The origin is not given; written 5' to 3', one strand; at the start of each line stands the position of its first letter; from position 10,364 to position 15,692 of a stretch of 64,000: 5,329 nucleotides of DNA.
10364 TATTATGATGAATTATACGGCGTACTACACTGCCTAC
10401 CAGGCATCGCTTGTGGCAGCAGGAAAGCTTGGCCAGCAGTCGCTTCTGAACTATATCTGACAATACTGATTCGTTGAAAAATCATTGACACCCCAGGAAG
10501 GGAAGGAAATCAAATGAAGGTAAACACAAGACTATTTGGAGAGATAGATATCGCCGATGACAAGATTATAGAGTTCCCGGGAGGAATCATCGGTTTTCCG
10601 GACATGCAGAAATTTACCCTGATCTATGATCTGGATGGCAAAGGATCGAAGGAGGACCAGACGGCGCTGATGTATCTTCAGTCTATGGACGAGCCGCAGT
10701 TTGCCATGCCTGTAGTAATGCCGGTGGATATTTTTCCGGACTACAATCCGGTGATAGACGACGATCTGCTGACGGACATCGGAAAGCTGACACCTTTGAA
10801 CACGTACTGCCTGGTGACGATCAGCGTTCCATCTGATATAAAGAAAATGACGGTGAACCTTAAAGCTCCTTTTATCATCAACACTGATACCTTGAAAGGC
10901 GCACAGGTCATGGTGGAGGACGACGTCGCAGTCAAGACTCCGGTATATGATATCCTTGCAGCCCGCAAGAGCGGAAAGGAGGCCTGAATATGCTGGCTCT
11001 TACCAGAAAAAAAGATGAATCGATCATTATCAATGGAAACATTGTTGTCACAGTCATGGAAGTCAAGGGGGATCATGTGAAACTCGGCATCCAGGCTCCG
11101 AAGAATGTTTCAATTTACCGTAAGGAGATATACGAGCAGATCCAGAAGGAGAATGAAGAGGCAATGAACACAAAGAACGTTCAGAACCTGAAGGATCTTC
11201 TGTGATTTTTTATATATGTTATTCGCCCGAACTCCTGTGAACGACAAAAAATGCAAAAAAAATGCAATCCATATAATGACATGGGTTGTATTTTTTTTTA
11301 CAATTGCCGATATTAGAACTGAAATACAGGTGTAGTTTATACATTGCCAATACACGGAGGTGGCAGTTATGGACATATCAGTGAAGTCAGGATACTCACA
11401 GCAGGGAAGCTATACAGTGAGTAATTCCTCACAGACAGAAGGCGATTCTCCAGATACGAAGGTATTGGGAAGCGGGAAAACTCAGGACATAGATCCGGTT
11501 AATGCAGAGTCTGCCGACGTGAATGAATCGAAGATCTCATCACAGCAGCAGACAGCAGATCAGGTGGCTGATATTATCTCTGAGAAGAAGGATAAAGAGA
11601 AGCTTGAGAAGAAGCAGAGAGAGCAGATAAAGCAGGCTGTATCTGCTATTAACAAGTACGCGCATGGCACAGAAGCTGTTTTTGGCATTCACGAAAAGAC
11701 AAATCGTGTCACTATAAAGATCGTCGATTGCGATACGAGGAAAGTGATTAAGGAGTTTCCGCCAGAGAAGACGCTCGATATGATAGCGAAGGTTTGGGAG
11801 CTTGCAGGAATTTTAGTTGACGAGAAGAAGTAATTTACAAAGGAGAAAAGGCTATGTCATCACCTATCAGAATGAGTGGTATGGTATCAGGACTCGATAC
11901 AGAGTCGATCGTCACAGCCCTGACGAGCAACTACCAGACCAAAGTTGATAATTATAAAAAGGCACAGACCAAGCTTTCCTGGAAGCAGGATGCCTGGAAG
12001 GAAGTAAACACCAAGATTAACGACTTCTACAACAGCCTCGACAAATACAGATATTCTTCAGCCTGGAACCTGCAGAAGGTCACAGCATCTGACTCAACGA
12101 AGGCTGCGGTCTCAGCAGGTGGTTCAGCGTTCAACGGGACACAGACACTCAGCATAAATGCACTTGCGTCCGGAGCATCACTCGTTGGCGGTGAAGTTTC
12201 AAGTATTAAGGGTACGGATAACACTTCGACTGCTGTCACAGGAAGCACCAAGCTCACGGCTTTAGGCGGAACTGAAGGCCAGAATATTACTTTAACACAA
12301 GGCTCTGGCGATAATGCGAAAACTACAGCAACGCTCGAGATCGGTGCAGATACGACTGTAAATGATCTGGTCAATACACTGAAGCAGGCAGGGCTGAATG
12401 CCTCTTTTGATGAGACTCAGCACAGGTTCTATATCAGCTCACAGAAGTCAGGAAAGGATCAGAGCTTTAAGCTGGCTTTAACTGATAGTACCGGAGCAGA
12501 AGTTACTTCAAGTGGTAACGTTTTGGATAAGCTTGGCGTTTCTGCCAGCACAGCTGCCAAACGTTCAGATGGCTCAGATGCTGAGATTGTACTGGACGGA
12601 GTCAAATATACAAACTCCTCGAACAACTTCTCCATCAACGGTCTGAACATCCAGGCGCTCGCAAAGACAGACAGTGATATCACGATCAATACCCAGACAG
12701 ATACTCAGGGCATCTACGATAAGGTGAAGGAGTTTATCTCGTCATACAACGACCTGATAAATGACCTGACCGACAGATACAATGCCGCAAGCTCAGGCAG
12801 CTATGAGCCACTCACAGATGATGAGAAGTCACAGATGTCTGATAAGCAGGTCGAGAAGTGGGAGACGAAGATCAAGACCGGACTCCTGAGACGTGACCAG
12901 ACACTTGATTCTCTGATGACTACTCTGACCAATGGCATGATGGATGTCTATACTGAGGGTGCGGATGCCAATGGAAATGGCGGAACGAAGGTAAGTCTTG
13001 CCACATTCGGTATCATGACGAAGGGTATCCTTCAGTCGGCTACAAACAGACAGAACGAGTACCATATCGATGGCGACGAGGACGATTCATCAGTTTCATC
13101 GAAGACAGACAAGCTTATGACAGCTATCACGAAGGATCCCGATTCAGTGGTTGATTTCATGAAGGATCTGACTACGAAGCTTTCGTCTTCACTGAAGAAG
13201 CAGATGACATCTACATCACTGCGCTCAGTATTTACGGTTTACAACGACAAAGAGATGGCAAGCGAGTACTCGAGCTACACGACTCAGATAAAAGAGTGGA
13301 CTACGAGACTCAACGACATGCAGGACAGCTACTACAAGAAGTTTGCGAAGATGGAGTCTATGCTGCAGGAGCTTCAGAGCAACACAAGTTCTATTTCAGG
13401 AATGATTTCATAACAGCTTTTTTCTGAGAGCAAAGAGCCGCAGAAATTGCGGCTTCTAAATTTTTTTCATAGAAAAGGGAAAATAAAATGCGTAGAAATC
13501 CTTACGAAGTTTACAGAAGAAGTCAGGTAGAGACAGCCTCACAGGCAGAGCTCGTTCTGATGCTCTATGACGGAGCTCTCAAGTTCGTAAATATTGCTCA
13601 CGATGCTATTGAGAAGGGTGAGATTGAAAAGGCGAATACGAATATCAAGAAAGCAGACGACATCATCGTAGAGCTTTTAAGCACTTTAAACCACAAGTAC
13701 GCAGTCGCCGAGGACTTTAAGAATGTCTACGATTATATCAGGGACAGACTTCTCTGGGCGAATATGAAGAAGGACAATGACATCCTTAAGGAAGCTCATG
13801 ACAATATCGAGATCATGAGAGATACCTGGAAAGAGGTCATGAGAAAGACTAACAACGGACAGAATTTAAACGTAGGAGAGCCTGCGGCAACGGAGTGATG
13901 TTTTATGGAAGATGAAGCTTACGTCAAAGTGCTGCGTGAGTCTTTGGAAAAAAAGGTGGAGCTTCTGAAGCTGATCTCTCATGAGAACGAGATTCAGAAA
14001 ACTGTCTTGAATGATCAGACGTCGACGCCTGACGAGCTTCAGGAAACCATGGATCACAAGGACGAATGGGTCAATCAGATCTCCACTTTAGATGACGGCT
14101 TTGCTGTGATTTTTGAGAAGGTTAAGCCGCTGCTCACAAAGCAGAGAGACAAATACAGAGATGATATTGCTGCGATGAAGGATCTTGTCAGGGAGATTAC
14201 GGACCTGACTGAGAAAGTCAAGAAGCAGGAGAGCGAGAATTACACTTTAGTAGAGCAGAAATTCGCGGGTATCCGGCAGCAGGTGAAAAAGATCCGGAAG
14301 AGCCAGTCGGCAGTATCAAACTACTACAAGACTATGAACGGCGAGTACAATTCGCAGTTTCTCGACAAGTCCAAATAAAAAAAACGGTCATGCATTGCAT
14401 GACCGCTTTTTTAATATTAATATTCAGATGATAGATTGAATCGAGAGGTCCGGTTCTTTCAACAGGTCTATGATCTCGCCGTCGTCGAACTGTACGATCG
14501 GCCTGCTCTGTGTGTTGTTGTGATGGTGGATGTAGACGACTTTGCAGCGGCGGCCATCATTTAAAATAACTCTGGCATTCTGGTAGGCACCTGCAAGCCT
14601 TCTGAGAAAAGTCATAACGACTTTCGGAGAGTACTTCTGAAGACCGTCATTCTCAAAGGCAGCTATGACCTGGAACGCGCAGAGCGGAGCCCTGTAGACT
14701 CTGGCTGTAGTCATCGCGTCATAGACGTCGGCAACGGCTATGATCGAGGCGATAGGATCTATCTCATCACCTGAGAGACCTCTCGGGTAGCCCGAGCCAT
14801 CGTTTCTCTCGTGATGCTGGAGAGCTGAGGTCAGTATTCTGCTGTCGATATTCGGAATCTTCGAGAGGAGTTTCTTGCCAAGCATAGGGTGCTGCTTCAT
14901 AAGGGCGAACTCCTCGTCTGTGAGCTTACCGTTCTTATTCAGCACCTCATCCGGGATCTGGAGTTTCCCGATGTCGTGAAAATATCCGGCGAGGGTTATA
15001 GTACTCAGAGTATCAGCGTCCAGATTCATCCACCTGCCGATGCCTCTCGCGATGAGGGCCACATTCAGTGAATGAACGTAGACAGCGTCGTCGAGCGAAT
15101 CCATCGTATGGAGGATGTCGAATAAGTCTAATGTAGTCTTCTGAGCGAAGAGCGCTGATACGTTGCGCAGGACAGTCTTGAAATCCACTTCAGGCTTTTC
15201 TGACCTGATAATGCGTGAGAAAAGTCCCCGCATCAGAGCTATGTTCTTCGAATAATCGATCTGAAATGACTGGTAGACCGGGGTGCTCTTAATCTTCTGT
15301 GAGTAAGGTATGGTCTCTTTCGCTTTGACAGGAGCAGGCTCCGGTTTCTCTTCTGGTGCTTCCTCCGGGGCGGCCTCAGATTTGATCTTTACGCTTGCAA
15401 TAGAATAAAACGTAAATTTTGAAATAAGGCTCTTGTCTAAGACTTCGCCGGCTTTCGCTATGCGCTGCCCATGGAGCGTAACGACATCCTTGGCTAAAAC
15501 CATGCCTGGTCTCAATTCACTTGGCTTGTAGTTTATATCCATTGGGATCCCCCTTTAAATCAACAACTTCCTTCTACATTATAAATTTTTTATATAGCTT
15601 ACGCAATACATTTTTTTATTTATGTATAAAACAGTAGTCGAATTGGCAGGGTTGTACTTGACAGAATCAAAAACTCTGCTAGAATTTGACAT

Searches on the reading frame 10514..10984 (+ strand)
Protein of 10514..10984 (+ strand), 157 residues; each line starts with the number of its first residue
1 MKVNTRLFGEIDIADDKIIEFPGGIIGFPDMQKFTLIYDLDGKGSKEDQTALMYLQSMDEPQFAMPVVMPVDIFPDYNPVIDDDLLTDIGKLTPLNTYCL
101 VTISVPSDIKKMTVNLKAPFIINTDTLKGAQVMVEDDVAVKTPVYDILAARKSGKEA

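Call 63: search_protein_families(library=pfam, max_evalue=0.00001, proteins=[window:10514-10984:+])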
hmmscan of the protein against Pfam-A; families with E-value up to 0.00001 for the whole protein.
window:10514-10984:+ (157 aa): 1 family
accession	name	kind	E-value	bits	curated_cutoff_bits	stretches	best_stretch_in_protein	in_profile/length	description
PF02623.20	FliW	-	3.9e-31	107.8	25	1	19-142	1-120/122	FliW protein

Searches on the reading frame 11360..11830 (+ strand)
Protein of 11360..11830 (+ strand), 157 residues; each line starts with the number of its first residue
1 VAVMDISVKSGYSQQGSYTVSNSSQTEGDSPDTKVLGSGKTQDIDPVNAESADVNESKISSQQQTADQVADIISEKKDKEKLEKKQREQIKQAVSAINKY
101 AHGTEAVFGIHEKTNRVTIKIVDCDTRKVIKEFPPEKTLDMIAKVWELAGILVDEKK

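Call 63: search_protein_families(library=pfam, max_evalue=0.00001, proteins=[window:11360-11830:+])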
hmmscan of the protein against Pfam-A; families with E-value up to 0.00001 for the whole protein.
window:11360-11830:+ (157 aa): 1 family
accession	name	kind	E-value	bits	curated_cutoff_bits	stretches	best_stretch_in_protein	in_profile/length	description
PF03646.20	FlaG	-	6.4e-26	90.9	23.8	1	62-155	6-101/101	FlaG protein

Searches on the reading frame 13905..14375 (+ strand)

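Call 63: search_protein_families(library=pfam, max_evalue=0.00001, proteins=[window:13905-14375:+])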
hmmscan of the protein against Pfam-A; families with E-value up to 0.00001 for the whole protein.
window:13905-14375:+ (157 aa): 1 family
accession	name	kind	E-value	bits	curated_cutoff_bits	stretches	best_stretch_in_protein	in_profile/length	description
PF05130.17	FlgN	-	2.8e-08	34.7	30.5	1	7-141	3-139/147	FlgN protein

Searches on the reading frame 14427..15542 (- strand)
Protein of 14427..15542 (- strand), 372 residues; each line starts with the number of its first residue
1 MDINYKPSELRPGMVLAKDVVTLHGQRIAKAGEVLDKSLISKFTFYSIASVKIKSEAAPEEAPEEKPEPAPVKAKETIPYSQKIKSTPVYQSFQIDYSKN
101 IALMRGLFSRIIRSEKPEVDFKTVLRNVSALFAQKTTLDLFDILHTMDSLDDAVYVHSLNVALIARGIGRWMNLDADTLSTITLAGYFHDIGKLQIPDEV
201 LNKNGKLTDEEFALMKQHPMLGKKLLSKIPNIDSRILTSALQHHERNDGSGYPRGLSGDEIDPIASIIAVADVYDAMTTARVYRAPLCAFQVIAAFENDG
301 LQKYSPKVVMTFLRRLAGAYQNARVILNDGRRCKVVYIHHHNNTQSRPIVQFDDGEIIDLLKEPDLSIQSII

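Call 61: search_protein_families(library=pfam, max_evalue=0.00001, proteins=[window:14427-15542:-])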
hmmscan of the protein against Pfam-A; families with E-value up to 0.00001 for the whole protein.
window:14427-15542:- (372 aa): 2 families
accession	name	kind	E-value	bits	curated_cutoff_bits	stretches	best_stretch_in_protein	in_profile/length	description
PF13487.12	HD_5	-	1.9e-34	119.3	27.2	1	157-307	17-169/170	HD domain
PF01966.28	HD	-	1.2e-19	71.1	22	1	154-277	1-116/116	HD domain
